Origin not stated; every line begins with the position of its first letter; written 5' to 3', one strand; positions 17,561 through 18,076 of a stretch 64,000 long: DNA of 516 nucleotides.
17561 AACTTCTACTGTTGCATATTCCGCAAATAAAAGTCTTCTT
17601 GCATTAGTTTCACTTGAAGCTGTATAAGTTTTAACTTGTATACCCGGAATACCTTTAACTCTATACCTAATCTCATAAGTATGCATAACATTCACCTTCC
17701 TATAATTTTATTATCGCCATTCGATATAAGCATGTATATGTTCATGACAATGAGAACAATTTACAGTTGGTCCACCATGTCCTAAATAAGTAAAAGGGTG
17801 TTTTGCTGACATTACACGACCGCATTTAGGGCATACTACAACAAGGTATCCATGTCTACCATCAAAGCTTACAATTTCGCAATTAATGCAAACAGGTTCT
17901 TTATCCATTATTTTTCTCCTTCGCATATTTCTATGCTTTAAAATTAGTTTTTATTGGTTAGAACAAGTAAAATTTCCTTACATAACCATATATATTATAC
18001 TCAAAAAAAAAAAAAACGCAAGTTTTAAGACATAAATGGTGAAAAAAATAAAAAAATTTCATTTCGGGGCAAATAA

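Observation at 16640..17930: Cluster of four tiny genes (two paralogous four-Cys zinc ribbons, a 51-aa protein, a small membrane protein) next to an IS element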

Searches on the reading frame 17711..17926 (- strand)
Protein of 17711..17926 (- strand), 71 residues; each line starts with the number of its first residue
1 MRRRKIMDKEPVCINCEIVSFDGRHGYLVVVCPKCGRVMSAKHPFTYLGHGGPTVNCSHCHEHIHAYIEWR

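Call 4: search_protein_families(library=pfam, proteins=[window:17711-17926:-], max_evalue=1)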
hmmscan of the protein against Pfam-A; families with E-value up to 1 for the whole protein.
window:17711-17926:- (71 aa): 20 families
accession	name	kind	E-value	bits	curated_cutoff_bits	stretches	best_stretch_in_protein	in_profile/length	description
PF18439.7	zf_UBZ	-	0.0029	17.7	25.6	0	30-40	3-13/32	Ubiquitin-Binding Zinc Finger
PF23545.1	Zn_ribbon_HMPTM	-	0.0036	17.3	27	0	31-43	8-20/45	HMPTM N-terminal zinc ribbon domain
PF17032.10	Zn_ribbon_15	-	0.0037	18.5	28.9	1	3-66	11-64/73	zinc-ribbon family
PF24463.1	DUF7577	-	0.0086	16.1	28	0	29-37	2-10/27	Domain of unknown function (DUF7577)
PF14353.12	CpXC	-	0.0093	16.4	25.4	1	27-48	35-56/121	CpXC protein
PF13248.11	Zn_ribbon_3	-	0.0099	15.8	27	1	30-38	17-25/26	zinc-ribbon domain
PF13408.12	Zn_ribbon_recom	-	0.024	15.4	25.3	1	30-63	6-35/58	Recombinase zinc beta ribbon domain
PF12773.13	DZR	-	0.03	14.9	27.3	1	10-45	12-40/45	Double zinc ribbon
PF18716.7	VATC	-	0.033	14.5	26.6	0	32-48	6-22/43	Vms1-associating treble clef domain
PF07754.17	HVO_2753_ZBP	-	0.036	14.3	33.2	1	13-39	1-26/46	Small zinc finger protein HVO_2753-like, Zn-binding pocket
PF25206.1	DUF7836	-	0.085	13.2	26.7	1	26-63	4-39/59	Domain of unknown function (DUF7836)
PF14690.11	Zn_ribbon_ISL3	-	0.11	13.4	25.5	1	30-43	3-16/47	zinc-finger of transposase IS204/IS1001/IS1096/IS1165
PF20120.5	DUF6510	-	0.18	12.2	26.4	1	28-65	25-62/86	Family of unknown function (DUF6510)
PF06221.18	zf-C2HC5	-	0.21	12.1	25.8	0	30-64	18-44/54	Putative zinc finger motif, C2HC5-type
PF24460.1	DUF7575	-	0.29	11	28.5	0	30-37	4-11/28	Domain of unknown function (DUF7575)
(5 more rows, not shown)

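Call 8: find_encoding_contigs(protein=window:17711-17926:-, flank=10000, max_places=10)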
Protein window:17711-17926:- (71 aa): 2 contigs read that carry it; 2 places shown.
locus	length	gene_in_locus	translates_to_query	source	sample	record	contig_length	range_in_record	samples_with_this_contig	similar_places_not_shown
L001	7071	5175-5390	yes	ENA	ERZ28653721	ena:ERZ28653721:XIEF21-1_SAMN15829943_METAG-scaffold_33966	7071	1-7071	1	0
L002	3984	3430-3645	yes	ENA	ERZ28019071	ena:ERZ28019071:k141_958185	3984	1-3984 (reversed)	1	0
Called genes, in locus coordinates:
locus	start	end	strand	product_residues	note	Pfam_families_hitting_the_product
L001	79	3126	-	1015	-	PF03065:Glyco_hydro_57 (faint), PF01074:Glyco_hydro_38N, PF09261:Alpha-mann_mid, PF07748:Glyco_hydro_38C, PF17677:Glyco_hydro38C2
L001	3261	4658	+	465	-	PF00665:rve, PF13683:rve_3, PF13333:rve_2 (weak)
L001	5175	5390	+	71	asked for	-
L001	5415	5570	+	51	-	-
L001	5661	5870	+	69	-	-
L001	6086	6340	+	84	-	-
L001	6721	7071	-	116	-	?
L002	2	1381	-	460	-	?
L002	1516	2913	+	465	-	PF00665:rve, PF13683:rve_3, PF13333:rve_2 (weak)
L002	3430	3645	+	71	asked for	-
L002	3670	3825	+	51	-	-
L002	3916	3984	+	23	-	?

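Call 10: find_homologous_proteins(query=window:17714-17926:-, max_evalue=10)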
Query seq(71 aa) (71 aa): 1 proteins with E <= 10 among 1 candidates.
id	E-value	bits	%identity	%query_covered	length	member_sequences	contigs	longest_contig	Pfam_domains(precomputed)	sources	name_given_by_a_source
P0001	4.1e-45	169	100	100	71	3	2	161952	-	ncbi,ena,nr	ncbi:MAG: hypothetical protein IJS60_03065 [Abditibacteriota bacterium]|nr:hypothetical protein [Abd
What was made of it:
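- Tried and rejected: Word-indexed search of 5.8 billion protein clusters with ZR1 found only itself (call 10).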

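Call 14: search_dna_similar(query=window:17714-17926:-, collection=phages, mode=protein, max_evalue=10)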
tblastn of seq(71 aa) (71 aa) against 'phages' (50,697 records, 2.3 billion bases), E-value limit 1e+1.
Records with a match: 54; places in all: 54; records where one place covers at least 80% of the query: 0.
Best place of each record, by identity: <60% 54.
By first word of the organism name: Halorubrum 29; Haloarcula 9; Caulobacter 5; Streptococcus 3; Halophage 2; Aeromonas 2; Bacillus 2; Hardygib1 1; Bacteriophage 1.
By host as written in the record: Halorubrum sp. 16; - 5; Halorubrum coriense 5; Haloarcula californiae 5; Haloarcula japonica 4; Caulobacter segnis CBR1 4; Halorubrum sodomense 3; Halorubrum sp. s5a-3 2; and 8 more.
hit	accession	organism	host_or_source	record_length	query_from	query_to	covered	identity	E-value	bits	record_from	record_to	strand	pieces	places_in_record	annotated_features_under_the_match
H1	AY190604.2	Halophage HF1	-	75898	4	42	55%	45.0%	2e+0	31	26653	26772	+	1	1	putative CxxC motif protein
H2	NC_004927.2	Halophage HF1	-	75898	4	42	55%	45.0%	2e+0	31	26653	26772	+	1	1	putative CxxC motif protein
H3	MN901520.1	Halorubrum virus Hardycor2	Halorubrum coriense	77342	4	42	55%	45.0%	2e+0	31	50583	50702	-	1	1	putative CxxC motif protein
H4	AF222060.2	Halorubrum phage HF2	Halorubrum coriense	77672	4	42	55%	45.0%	2e+0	31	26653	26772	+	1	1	putative CxxC motif protein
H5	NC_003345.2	Halorubrum phage HF2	Halorubrum coriense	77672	4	42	55%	45.0%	2e+0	31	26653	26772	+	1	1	putative CxxC motif protein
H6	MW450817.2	Halorubrum virus VOLN27B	Halorubrum sp. LN27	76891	4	38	49%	50.0%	9e-1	32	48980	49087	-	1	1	hypothetical protein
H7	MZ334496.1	Halorubrum tailed virus 10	Halorubrum sp.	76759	4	42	55%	43.6%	1e+0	32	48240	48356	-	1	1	Zn-finger domain protein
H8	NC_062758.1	Halorubrum tailed virus 10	Halorubrum sp.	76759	4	42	55%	43.6%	1e+0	32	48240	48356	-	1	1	Zn-finger domain protein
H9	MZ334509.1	Haloarcula virus HJTV-1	Haloarcula japonica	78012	4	42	55%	43.6%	1e+0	32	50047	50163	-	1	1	Zn-finger domain protein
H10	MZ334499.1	Halorubrum virus HRTV-22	Halorubrum sp.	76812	4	42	55%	43.6%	2e+0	32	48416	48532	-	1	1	Zn-finger domain protein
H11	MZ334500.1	Halorubrum virus HRTV-26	Halorubrum sp.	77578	4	42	55%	43.6%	2e+0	32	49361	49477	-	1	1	Zn-finger domain protein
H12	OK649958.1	Hardygib1 virus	Haloferax gibbonsii Ma2.38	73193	4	42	55%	43.6%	2e+0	32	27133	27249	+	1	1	CxxC motif protein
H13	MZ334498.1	Halorubrum virus HRTV-20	Halorubrum sp.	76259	4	42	55%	43.6%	2e+0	32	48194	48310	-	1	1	Zn-finger domain protein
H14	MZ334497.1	Halorubrum virus HRTV-18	Halorubrum sp.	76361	4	42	55%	43.6%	2e+0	32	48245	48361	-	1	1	Zn-finger domain protein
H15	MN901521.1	Halorubrum virus Serpecor1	Halorubrum coriense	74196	4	54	72%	33.3%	1e+1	29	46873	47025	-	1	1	putative CxxC motif protein | hypothetical protein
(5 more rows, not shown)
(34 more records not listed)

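Call 25: find_homologous_proteins(query=A1, max_evalue=10)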
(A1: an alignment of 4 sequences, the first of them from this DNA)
Query A1 (4 sequences) (65 aa, profile of the alignment): 3 proteins with E <= 10 among 6 candidates.
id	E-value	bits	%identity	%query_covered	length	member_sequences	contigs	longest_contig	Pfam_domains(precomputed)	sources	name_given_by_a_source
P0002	2.4e-35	138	34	48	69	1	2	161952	-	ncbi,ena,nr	ncbi:MAG: hypothetical protein IJS60_03055 [Abditibacteriota bacterium]|nr:hypothetical protein [Abd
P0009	5.7e-34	134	26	86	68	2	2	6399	-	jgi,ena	-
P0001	4.5e-30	121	100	100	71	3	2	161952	-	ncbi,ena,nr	ncbi:MAG: hypothetical protein IJS60_03065 [Abditibacteriota bacterium]|nr:hypothetical protein [Abd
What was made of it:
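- Tried and rejected: A profile search of the same database found only ZR1, ZR2 and P0009 (call 25).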

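Call 27: find_related_loci(query=A1, collection=genome_contigs, flank=10000)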
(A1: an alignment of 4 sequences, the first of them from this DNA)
Query A1 (65 aa) in genome_contigs; peptide patterns used: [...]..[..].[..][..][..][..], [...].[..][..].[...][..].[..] (x = any residue, [..] = any of these).
585 stretches matched a pattern; 1 encode a relative of the query (tblastn E <= 1e-3); 1 distinct loci.
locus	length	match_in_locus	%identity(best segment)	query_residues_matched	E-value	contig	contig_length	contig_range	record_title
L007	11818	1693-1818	40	11-49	3e-6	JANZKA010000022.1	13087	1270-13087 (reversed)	MAG: Candidatus Culexarchaeum nevadense isolate GBS-70-058 Ga0197143_1002578, whole genome shotgun sequence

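Call 28: find_related_loci(query=A1, collection=viral_contigs, flank=10000)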
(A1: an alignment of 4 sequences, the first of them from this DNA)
Query A1 (65 aa) in viral_contigs; peptide patterns used: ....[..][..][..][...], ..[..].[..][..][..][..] (x = any residue, [..] = any of these).
404 stretches matched a pattern; 1 encode a relative of the query (tblastn E <= 1e-3); 1 distinct loci.
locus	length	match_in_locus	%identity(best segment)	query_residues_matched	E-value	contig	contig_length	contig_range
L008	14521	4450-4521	54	16-39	2e-6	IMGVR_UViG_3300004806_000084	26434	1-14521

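Call 29: find_related_loci(query=A1, collection=metagenome_contigs, flank=10000)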
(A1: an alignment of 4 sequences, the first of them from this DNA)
Query A1 (65 aa) in metagenome_contigs; peptide patterns used: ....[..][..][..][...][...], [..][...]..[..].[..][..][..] (x = any residue, [..] = any of these).
600 stretches matched a pattern (row limit reached: there are more); 3 encode a relative of the query (tblastn E <= 1e-3); 3 distinct loci.
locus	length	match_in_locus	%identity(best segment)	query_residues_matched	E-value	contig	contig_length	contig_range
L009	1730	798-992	98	1-65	1e-43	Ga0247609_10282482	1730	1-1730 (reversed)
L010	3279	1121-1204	43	23-50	2e-6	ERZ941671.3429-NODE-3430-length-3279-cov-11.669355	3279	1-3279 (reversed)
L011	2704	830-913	43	23-50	2e-6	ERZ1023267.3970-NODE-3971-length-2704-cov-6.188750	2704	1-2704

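Call 39: predict_structure(alignment_id=A3)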
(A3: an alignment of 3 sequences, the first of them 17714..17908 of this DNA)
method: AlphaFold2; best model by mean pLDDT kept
length: 65 residues; sequences in the alignment: 3
mean_pLDDT: 85.3   pTM: 0.65
mean pLDDT of the five models: 85.3, 84.1, 83.9, 83.5, 82.1
residues with pLDDT >= 90: 28; 70-90: 31; 50-70: 5; < 50: 1
segments of 3 or more residues with pLDDT < 50: none
pLDDT, mean of each block of 10 residues (from residue 1): 77 86 93 87 79 93 81
secondary structure, 60 per line:
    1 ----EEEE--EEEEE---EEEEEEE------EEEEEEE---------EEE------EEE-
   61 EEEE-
elements in order: E5-8 E11-15 E19-25 E32-38 E48-50 E57-59 E61-64
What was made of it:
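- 17711..17908 (-): ZR1: 65-aa Cys/His-rich zinc-ribbon-like protein (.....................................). The mechanical ORF extends to 17926 (71 aa). AlphaFold pLDDT is 85.3 with seven beta strands (call 39).
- On Zinc-ribbon fold (generic, C4 with two knuckles): The AlphaFold model is confident (pLDDT 85; call 39).
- Structure: confident all-beta AlphaFold model (call 39).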

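Call 40: search_protein_representatives(alignment_id=A3)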
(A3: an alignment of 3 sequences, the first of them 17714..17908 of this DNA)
Query: 3 sequences, 69 profile positions. Proteins with E-value up to 0.001 (for the whole library): 9; up to 1e-10: 2; up to 1e-30: 1. The best 9 are listed.
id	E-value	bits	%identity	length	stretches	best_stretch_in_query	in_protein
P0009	1.0e-35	137.7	-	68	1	1-69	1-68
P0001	1.2e-28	115.1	-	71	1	1-69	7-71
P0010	2.4e-07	46.8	-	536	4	15-45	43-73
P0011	3.2e-06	43.2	-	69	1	1-69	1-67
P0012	1.2e-05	41.3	-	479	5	21-41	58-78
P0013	3.4e-05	39.9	-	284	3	29-58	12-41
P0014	8.5e-05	38.7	-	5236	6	4-25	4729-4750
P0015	1.9e-04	37.5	-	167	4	24-60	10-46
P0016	7.0e-04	35.7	-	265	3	15-41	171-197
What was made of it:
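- Third member: ZR3 was found by an exhaustive profile search (E=3.2e-6, full length; call 40).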

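Call 43: find_encoding_contigs(protein=P0011, flank=10000, max_places=10)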
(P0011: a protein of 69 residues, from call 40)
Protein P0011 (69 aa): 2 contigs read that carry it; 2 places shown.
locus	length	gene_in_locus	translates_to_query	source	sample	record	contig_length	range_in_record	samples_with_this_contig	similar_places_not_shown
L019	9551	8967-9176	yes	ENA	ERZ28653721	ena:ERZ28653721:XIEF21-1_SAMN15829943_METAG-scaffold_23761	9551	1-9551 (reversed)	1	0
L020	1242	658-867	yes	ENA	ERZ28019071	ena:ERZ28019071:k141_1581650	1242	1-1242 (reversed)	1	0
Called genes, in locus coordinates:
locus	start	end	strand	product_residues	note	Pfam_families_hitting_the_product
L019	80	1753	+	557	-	PF13320:GH123_cat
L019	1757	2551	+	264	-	PF00596:Aldolase_II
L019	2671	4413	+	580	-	PF14903:WG_beta_rep (faint)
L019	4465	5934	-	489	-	PF00474:SSF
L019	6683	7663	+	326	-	-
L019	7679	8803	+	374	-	PF13855:LRR_8 (faint), PF13306:LRR_5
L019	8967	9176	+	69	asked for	-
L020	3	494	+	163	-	?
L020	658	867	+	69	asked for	-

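Call 53: search_protein_families(library=phrogs, proteins=[window:17714-17908:-, P0011, P0009], max_evalue=1)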
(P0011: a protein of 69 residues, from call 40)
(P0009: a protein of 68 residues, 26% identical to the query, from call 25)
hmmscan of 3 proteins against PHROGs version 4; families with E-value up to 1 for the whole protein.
window:17714-17908:- (65 aa): 8 families
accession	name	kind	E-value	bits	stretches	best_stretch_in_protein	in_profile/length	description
phrog_4852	-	unknown function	0.0098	16.6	1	23-59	13-40/194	-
phrog_21252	-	unknown function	0.018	16.1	1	3-34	104-136/141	-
phrog_6417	-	other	0.036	15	1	6-34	9-38/68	translational regulator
phrog_22543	-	unknown function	0.18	13.2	1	5-34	66-98/105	-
phrog_25593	-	unknown function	0.19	11.8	1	18-57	35-70/344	-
phrog_15980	-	unknown function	0.34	12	0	49-64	22-37/40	-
phrog_2834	-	unknown function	0.81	10.6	0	15-34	41-60/78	-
phrog_95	-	integration and excision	0.95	8.9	0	23-57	376-409/651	integrase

P0011 (69 aa): 2 families
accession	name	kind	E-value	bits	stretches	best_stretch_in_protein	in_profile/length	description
phrog_2834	-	unknown function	0.18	12.7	1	40-63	39-62/78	-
phrog_34493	-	unknown function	0.29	12.2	1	17-45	76-104/124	-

P0009 (68 aa): 3 families
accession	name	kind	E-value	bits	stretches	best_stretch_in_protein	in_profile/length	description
phrog_2993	-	unknown function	0.042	14.4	1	25-63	18-56/90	-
phrog_16792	-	unknown function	0.34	12.1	1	23-57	117-152/180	-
phrog_8996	-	unknown function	0.59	11.2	0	16-65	7-54/70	-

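Call 54: search_protein_families(library=padloc, proteins=[window:17714-17908:-, P0011, P0009], max_evalue=1)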
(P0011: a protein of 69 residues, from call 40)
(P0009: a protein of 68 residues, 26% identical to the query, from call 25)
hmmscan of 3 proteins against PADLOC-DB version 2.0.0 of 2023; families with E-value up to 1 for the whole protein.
window:17714-17908:- (65 aa): 0 families

P0011 (69 aa): 0 families

P0009 (68 aa): 0 families

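Call 55: search_protein_families(library=ncbifam, proteins=[window:17714-17908:-, P0011, P0009], max_evalue=1)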
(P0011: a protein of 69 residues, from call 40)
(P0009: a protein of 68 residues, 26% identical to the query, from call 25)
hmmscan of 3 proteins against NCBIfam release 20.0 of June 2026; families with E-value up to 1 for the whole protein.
window:17714-17908:- (65 aa): 3 families
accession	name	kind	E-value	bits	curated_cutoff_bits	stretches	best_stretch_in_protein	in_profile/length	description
NF011481.0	PRK14890.1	equivalog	0.0075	16.3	61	1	3-32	8-36/61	putative Zn-ribbon RNA-binding protein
TIGR02098.1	MJ0042_CXXC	domain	0.13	12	20.9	0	43-60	20-37/38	MJ0042-type zinc finger domain-containing protein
NF047912.1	ECs_2282_CxxC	subfamily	0.54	10.2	37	0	24-35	28-39/60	ECs_2282 family putative zinc-binding protein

P0011 (69 aa): 1 family
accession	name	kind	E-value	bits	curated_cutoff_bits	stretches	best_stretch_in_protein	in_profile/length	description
NF038384.1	zinc_YnfU_fam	subfamily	0.85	9.2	36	1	44-59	10-25/52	YnfU family zinc-binding protein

P0009 (68 aa): 0 families
